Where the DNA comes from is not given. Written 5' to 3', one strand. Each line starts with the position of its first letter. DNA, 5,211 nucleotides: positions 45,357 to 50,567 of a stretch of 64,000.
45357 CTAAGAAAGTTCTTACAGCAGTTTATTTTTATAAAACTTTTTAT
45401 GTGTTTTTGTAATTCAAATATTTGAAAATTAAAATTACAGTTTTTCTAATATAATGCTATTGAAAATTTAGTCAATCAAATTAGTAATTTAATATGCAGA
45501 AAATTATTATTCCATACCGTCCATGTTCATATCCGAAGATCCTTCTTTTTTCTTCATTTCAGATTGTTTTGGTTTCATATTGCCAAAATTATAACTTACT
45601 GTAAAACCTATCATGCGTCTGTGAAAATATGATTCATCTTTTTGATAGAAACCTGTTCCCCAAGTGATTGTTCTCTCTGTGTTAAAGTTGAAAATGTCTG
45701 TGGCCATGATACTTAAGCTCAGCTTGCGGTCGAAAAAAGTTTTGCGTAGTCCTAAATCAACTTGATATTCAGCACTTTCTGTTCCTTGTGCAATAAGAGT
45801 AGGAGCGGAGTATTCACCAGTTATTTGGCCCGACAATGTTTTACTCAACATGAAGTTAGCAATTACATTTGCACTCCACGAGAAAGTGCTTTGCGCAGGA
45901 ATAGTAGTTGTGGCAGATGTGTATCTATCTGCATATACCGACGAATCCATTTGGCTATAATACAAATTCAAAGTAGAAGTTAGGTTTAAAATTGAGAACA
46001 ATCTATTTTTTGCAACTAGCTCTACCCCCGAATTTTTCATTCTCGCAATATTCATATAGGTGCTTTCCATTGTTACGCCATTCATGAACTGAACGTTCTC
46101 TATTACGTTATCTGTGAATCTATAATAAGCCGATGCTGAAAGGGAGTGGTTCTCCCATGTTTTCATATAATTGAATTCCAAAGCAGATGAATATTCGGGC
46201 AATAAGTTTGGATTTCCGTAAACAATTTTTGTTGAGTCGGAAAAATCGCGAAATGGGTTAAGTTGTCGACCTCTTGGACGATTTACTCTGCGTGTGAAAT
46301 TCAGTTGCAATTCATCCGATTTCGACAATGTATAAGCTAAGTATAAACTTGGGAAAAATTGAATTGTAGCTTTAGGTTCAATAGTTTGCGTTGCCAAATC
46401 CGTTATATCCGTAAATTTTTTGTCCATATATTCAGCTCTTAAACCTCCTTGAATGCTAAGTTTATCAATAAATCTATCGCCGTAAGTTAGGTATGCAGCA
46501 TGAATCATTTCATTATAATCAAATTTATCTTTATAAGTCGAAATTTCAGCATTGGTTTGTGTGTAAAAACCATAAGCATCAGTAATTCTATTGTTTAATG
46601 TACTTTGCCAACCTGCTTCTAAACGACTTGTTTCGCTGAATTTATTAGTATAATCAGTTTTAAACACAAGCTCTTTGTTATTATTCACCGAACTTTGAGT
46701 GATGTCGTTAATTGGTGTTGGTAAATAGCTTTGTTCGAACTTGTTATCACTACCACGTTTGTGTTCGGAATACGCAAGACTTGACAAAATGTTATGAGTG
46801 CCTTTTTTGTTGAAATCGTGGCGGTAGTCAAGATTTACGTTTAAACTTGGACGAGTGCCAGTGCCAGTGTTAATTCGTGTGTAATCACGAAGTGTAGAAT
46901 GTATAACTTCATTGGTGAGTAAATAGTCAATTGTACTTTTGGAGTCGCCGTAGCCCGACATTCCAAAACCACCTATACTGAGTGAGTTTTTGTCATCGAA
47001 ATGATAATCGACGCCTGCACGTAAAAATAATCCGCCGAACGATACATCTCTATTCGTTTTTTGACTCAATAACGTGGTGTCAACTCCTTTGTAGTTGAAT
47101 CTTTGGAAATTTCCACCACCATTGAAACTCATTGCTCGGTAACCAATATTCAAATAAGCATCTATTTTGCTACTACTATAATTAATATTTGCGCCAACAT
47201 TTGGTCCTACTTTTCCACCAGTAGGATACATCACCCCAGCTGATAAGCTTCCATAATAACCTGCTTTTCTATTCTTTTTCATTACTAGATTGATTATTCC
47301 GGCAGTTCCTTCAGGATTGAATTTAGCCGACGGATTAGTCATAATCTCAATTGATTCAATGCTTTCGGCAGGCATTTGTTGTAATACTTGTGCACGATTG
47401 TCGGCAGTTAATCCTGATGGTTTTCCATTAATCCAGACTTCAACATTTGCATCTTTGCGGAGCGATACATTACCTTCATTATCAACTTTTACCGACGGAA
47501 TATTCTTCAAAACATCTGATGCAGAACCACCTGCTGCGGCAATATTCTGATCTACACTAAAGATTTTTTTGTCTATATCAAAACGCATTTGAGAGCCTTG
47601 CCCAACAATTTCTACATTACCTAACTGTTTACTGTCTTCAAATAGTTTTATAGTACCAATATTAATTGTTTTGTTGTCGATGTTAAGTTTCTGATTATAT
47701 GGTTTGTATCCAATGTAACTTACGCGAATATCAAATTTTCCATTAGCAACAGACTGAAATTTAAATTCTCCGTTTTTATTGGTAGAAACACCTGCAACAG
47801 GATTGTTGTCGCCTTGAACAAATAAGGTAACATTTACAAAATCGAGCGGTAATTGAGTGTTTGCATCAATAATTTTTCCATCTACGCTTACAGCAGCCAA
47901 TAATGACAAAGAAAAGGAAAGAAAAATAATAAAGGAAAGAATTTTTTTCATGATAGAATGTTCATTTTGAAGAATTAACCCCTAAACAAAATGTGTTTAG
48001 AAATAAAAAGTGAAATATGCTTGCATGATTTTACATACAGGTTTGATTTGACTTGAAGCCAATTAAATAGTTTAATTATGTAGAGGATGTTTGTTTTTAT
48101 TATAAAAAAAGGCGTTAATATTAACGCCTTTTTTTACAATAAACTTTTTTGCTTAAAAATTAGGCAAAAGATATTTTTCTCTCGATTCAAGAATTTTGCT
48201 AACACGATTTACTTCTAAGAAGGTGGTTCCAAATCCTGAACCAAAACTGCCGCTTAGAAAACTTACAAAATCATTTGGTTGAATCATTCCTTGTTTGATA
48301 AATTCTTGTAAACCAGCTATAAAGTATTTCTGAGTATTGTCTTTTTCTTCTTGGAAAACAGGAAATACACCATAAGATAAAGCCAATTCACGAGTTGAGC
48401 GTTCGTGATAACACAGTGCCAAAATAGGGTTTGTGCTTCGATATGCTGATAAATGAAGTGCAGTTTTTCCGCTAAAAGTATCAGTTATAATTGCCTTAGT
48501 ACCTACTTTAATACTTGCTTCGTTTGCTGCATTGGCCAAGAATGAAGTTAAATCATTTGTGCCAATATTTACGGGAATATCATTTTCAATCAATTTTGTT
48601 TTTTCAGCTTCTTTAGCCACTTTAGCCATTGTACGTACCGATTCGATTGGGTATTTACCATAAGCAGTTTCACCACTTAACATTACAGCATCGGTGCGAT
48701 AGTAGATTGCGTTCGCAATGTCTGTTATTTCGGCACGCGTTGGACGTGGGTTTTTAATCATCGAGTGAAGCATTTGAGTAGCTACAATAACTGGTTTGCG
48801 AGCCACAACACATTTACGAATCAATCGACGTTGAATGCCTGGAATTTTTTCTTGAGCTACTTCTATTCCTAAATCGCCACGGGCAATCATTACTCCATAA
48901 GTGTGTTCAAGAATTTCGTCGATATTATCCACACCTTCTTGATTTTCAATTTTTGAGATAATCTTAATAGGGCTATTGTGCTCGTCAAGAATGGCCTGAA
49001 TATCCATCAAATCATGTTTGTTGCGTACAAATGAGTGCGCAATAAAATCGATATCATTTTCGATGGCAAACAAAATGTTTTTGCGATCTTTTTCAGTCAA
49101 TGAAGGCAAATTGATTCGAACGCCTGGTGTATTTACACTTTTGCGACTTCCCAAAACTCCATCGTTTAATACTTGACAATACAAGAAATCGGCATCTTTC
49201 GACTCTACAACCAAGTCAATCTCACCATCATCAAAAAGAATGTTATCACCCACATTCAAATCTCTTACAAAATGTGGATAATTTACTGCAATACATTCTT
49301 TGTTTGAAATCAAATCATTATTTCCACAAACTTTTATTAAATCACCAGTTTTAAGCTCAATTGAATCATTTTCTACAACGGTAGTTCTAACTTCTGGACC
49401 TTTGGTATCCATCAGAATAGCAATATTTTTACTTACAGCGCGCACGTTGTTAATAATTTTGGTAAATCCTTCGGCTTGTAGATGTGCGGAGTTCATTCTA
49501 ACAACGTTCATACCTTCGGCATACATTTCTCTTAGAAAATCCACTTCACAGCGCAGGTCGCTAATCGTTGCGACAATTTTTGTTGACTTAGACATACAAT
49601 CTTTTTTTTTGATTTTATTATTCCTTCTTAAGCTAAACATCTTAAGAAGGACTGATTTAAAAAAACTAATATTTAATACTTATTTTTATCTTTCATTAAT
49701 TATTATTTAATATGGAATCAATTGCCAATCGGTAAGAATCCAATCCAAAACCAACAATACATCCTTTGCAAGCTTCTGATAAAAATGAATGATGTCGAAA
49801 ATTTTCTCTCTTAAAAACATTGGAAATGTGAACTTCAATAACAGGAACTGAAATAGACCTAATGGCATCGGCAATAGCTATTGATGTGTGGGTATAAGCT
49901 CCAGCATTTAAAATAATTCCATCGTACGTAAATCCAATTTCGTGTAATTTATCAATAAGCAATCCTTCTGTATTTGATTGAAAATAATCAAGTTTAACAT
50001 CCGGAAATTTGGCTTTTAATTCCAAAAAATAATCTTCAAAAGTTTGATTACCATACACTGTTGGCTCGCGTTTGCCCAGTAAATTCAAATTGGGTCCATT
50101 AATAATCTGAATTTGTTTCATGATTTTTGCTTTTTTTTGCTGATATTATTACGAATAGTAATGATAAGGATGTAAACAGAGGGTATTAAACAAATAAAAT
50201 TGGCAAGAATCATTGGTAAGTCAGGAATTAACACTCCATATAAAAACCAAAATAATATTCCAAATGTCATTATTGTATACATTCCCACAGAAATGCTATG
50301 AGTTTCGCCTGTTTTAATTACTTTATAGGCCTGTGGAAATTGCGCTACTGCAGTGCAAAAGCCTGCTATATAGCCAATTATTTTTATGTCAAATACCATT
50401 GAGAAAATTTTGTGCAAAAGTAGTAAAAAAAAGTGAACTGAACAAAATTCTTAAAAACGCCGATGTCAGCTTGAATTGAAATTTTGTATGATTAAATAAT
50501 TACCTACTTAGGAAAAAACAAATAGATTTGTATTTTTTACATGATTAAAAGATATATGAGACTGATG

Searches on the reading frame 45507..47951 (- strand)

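Call 79: search_protein_families(library=pfam, proteins=[window:45507-47951:-], max_evalue=0.00001)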
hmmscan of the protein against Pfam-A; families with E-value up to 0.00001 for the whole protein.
window:45507-47951:- (814 aa): 5 families
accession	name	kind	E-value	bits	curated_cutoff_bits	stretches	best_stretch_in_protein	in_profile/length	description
PF14905.12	OMP_b-brl_3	-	1.8e-89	301.1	27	1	378-787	1-408/408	Outer membrane protein beta-barrel family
PF00593.30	TonB_dep_Rec_b-barrel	-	5.8e-20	73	27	1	352-700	42-377/436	TonB dependent receptor-like, beta-barrel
PF13715.12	CarbopepD_reg_2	-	1.2e-14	54.5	32.2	1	23-113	1-86/88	CarboxypepD_reg-like domain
PF13620.12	CarboxypepD_reg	-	4.2e-11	43.5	32.3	1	22-92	1-70/82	Carboxypeptidase regulatory-like domain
PF07715.20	Plug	-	3.9e-06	27.8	23.9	1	139-218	20-106/107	TonB-dependent Receptor Plug Domain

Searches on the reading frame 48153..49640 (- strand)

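Call 79: search_protein_families(library=pfam, proteins=[window:48153-49640:-], max_evalue=0.00001)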
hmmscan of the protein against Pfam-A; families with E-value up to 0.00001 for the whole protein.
window:48153-49640:- (495 aa): 2 families
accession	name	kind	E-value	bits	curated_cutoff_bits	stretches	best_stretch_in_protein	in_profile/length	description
PF00224.27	PK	-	1.3e-114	383.2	30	1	18-335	2-328/328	Pyruvate kinase, barrel domain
PF02887.21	PK_C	-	6.2e-19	68.6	28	1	369-467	4-102/114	Pyruvate kinase, alpha/beta domain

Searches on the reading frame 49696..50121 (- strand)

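Call 79: search_protein_families(library=pfam, proteins=[window:49696-50121:-], max_evalue=0.00001)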
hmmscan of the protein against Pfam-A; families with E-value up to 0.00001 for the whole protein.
window:49696-50121:- (141 aa): 1 family
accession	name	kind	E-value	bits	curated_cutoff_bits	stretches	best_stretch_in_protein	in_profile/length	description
PF01220.24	DHquinase_II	-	5.3e-57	191.9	23.3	1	3-137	1-137/138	Dehydroquinase class II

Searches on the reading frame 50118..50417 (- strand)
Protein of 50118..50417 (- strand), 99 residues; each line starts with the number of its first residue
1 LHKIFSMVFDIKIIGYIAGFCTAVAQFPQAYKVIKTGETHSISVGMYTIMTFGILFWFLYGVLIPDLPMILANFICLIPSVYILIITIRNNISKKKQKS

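Call 79: search_protein_families(library=pfam, proteins=[window:50118-50417:-], max_evalue=0.00001)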
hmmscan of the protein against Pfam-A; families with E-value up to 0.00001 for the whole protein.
window:50118-50417:- (99 aa): 2 families
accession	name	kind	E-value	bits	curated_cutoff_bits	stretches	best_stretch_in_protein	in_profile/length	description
PF04193.19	PQ-loop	-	4.5e-10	39.6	22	1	12-63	3-54/61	PQ loop repeat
PF03083.21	MtN3_slv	-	3.9e-07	30.4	23.7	1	14-86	6-79/87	Sugar efflux transporter for intercellular exchange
